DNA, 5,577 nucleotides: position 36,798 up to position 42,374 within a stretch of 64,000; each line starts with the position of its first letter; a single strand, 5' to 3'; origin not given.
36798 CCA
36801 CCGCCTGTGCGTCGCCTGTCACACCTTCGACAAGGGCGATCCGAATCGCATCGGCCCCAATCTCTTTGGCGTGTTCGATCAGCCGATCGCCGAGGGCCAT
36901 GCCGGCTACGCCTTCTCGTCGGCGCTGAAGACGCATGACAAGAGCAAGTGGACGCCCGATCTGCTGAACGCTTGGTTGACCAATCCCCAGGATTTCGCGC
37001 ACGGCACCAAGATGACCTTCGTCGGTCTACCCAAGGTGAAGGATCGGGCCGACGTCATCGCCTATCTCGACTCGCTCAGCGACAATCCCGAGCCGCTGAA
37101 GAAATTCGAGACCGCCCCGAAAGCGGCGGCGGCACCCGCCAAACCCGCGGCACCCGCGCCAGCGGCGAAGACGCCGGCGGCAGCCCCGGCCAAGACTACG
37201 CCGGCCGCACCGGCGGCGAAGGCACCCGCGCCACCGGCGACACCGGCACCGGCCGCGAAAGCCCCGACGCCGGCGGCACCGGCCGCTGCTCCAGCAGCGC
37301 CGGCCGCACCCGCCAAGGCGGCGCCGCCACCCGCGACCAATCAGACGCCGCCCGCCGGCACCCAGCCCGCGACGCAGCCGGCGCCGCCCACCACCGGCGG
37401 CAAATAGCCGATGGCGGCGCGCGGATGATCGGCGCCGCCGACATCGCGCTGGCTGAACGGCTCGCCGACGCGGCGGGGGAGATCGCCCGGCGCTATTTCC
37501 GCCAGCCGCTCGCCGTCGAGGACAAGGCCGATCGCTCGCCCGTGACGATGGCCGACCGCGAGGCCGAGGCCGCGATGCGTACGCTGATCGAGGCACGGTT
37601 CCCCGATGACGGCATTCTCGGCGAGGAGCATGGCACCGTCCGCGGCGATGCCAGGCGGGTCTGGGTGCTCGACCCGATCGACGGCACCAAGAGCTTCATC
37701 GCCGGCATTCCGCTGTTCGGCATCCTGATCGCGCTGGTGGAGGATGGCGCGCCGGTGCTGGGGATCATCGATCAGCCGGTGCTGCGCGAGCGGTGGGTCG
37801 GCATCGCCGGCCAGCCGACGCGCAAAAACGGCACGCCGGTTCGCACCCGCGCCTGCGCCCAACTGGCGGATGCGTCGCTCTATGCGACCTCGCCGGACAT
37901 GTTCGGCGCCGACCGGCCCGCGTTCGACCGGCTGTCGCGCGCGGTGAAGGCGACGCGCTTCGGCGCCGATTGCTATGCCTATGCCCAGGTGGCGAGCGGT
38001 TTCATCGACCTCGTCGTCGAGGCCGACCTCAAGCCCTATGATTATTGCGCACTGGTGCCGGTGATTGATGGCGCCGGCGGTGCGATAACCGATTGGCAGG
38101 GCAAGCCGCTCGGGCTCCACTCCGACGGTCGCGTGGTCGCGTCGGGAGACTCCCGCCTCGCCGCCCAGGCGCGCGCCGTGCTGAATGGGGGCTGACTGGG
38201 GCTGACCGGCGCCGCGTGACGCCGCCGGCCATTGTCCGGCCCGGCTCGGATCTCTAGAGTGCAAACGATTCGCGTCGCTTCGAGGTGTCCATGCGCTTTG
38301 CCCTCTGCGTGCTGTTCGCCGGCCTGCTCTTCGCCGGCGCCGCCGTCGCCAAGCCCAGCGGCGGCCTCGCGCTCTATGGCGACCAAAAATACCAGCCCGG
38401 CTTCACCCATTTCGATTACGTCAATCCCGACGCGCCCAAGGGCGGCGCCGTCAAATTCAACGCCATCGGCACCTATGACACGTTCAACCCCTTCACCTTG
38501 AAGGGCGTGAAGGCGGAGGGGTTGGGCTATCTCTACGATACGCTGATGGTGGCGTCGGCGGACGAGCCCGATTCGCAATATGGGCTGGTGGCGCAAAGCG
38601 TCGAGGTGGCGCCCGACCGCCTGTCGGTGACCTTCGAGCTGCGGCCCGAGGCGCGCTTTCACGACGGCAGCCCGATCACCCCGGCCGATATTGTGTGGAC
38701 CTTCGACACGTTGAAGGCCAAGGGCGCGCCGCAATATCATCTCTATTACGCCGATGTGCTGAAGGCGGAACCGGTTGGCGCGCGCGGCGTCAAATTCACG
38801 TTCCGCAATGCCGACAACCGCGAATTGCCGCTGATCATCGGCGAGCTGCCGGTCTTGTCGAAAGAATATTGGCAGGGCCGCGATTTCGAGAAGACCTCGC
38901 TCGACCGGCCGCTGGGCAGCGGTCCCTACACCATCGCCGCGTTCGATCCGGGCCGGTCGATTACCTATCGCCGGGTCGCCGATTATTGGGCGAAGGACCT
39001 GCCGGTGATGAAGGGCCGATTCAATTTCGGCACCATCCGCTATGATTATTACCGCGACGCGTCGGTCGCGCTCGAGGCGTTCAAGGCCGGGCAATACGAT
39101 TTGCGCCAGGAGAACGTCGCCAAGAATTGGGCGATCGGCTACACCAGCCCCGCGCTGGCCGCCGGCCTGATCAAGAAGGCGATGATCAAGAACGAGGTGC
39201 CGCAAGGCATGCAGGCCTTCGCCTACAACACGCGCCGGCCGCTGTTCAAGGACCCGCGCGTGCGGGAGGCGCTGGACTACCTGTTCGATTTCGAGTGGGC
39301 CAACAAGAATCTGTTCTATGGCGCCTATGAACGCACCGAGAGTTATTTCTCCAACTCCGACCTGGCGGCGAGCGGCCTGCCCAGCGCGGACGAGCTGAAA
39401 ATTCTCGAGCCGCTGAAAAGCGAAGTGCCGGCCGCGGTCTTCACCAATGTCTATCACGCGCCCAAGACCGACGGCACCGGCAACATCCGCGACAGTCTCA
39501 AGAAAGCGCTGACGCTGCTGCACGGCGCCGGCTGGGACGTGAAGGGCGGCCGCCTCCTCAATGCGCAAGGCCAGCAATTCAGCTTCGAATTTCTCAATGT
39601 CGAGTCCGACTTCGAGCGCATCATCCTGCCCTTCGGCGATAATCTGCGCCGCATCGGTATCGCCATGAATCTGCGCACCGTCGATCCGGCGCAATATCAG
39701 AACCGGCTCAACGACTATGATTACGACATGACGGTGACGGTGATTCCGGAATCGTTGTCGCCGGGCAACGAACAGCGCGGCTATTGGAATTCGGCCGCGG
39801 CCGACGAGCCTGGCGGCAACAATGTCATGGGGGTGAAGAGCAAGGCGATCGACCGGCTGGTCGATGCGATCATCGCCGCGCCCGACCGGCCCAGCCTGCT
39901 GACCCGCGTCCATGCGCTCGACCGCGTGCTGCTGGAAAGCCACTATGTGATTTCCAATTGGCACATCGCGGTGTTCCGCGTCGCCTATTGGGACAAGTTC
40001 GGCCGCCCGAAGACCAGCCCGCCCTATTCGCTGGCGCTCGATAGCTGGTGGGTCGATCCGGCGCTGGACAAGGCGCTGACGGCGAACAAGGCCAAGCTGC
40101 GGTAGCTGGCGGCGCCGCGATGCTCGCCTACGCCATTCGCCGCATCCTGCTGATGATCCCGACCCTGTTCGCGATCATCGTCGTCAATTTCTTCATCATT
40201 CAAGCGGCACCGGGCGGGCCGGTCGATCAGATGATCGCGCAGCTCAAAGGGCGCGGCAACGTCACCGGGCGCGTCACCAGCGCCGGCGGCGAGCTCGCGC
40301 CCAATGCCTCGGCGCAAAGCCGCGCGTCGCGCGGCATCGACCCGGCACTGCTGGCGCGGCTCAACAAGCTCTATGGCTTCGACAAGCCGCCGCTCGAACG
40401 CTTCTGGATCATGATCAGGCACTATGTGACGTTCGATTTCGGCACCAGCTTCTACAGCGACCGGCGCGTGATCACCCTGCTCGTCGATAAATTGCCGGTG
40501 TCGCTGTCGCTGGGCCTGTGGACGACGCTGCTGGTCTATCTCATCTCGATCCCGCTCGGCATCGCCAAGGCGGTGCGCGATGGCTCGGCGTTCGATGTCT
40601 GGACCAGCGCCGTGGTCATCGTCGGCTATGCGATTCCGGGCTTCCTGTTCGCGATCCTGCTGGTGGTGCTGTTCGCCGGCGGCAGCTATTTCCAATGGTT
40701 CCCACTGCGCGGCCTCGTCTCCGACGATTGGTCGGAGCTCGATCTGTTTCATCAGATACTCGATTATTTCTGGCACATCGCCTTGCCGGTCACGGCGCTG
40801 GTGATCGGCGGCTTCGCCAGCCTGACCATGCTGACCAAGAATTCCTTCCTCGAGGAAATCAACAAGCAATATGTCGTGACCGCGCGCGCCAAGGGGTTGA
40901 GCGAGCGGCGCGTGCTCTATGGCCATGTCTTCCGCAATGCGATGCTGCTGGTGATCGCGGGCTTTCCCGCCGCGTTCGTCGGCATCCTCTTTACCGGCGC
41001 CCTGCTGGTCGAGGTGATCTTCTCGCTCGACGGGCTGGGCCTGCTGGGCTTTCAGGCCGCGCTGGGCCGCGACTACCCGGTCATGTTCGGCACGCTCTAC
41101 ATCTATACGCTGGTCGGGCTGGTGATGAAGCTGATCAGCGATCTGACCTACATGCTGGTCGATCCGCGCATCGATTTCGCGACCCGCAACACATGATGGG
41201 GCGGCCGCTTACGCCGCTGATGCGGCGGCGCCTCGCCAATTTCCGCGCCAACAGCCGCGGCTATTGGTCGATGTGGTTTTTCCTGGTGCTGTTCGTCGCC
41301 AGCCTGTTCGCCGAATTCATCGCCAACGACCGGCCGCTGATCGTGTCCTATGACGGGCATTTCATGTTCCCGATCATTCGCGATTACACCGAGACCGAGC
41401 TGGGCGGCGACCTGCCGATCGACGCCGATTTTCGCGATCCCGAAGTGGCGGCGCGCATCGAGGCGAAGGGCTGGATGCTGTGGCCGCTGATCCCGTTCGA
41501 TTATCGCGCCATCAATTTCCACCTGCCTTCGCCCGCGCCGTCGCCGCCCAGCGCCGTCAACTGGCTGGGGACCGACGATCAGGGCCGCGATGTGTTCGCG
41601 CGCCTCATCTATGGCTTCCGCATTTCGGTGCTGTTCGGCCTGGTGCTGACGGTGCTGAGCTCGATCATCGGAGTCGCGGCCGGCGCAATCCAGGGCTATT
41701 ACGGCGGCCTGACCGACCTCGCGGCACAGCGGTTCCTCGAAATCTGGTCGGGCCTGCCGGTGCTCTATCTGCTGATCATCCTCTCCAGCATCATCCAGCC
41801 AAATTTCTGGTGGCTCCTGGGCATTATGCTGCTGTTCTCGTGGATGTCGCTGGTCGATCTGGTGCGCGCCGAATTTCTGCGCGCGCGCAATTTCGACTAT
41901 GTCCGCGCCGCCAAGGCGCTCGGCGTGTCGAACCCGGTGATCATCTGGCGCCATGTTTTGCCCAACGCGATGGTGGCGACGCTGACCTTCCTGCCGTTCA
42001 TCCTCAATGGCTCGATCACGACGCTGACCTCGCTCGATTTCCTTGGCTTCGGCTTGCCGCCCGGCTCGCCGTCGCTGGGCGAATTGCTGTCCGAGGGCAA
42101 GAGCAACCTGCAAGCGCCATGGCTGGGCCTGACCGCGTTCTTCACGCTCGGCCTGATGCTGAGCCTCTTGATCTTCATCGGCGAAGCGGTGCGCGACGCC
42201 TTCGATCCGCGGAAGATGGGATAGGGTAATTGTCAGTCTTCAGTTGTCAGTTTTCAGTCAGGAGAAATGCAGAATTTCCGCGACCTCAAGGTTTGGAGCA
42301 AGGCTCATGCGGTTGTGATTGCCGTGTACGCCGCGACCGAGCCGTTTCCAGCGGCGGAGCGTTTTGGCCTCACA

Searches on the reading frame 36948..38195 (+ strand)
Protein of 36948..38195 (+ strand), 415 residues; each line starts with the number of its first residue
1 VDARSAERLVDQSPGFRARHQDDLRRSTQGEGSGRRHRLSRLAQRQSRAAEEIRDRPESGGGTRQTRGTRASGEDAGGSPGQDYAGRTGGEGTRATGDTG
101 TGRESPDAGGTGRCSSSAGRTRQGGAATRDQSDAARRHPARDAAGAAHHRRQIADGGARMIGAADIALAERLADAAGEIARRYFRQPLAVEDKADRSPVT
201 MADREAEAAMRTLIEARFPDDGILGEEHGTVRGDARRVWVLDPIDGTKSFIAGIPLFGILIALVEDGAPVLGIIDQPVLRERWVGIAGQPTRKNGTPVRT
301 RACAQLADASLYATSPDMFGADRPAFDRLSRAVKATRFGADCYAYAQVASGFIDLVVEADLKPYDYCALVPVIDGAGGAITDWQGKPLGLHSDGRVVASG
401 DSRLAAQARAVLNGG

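Call 88: search_protein_families(library=pfam, proteins=[window:36948-38195:+], max_evalue=0.00001)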
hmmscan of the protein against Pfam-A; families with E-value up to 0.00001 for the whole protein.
window:36948-38195:+ (415 aa): 1 family
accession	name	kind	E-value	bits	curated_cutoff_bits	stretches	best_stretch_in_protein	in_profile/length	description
PF00459.30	Inositol_P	-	4.8e-55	187.4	27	1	167-407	7-265/271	Inositol monophosphatase family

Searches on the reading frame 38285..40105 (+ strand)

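Call 3: search_protein_families(library=pfam, proteins=[window:38285-40105:+])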
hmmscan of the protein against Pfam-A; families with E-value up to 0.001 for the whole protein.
window:38285-40105:+ (606 aa): 1 family
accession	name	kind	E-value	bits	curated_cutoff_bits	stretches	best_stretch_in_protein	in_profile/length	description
PF00496.27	SBP_bac_5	-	1.1e-64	219.4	32.4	1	101-499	5-358/368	Bacterial extracellular solute-binding proteins, family 5 Middle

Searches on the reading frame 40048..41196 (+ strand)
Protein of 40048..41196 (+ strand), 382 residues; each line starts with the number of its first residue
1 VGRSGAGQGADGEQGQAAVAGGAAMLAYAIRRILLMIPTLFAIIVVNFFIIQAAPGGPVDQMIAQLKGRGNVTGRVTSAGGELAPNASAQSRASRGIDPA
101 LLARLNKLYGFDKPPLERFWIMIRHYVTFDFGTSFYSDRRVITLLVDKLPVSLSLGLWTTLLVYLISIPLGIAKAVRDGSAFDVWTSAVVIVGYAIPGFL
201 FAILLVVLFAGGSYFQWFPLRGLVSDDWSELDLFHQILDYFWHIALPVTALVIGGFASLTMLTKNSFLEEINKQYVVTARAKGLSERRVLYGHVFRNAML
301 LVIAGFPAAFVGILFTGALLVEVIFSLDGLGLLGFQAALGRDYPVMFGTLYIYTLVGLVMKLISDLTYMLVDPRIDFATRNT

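Call 3: search_protein_families(library=pfam, proteins=[window:40048-41196:+])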
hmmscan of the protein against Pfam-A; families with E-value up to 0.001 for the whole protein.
window:40048-41196:+ (382 aa): 2 families
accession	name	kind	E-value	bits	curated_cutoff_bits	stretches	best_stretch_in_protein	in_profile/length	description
PF00528.27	BPD_transp_1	-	1.5e-35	123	26.4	1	168-375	2-182/184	Binding-protein-dependent transport system inner membrane component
PF19300.4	BPD_transp_1_N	-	1.4e-05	25.7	23.8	0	91-155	37-113/114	Binding-prot-dependent transport system membrane comp, N-term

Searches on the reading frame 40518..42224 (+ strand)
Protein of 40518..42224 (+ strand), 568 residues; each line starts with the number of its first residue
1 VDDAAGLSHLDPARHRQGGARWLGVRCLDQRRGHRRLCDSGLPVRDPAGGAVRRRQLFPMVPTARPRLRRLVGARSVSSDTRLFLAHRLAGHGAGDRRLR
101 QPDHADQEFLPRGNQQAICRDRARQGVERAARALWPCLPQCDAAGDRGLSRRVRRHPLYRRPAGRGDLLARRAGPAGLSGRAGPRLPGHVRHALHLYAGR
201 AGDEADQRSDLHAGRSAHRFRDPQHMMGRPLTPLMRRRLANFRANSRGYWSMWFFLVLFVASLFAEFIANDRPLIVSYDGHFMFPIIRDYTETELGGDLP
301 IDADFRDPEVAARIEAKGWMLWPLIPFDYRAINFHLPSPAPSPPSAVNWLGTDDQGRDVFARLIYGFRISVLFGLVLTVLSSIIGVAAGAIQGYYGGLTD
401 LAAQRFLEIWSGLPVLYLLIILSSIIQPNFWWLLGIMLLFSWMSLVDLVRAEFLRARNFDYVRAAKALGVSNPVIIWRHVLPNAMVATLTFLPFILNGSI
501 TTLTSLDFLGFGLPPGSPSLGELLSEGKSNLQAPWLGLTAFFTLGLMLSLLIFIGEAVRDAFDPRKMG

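Call 3: search_protein_families(library=pfam, proteins=[window:40518-42224:+])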
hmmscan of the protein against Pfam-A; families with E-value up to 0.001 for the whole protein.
window:40518-42224:+ (568 aa): 1 family
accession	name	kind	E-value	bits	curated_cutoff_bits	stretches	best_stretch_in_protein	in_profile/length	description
PF00528.27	BPD_transp_1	-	2.4e-28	99.5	26.4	1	385-566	1-182/184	Binding-protein-dependent transport system inner membrane component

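Call 4: search_protein_families(library=ncbifam, proteins=[window:40518-42224:+])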
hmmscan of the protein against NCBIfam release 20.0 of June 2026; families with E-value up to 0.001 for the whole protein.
window:40518-42224:+ (568 aa): 21 families
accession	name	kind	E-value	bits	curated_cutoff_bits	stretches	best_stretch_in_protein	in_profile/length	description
NF011596.0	PRK15021.1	subfamily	1.1e-155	517.8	439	1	231-566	4-339/341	microcin C ABC transporter permease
NF045476.1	Opp4C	equivalog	3.6e-57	193.7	350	1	341-565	50-278/278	oligopeptide ABC transporter permease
NF045475.1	Opp3C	equivalog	1.9e-46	158.7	450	1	348-565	108-326/328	oligopeptide ABC transporter permease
NF045474.1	Opp2C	equivalog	1e-44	152.9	300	1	342-563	14-236/236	nickel transporter permease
NF045473.1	Opp1C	equivalog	5.9e-39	134.1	350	1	344-565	44-266/267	nickel/cobalt ABC transporter permease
TIGR02790.1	nickel_nikC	equivalog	8.7e-37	127.1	358.45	1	342-563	36-258/258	nickel ABC transporter permease subunit NikC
NF011662.0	PRK15082.1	equivalog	6.6e-36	124.2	484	1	331-565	64-299/303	glutathione ABC transporter permease GsiD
NF011935.0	PRK15406.1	equivalog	7.3e-35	121.2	433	1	324-565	59-300/302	oligopeptide ABC transporter permease OppC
NF043080.1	MMSYN1_0166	equivalog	7.2e-34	117.1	370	1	338-566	72-305/307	oligopeptide ABC transporter permease OppC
NF008160.0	PRK10913.1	equivalog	4.5e-33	115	483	1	348-565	79-297/300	dipeptide ABC transporter permease DppC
NF007376.0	PRK09881.1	equivalog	1e-31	110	434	1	342-568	68-295/298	D,D-dipeptide ABC transporter permease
NF047573.1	opine_perm_CntC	exception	3.4e-28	98.8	440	1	344-565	48-270/271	staphylopine uptake ABC transporter permease subunit CntC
NF007738.0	PRK10417.1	equivalog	2.3e-25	89.7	335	1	325-565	32-270/277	nickel ABC transporter permease subunit NikC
NF011691.0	PRK15111.1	equivalog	9.8e-18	64.7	379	1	334-562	61-291/296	putrescine export ABC transporter permease SapC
NF045472.1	Opp4B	equivalog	7.8e-07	28.7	450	1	438-512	196-274/319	oligopeptide ABC transporter permease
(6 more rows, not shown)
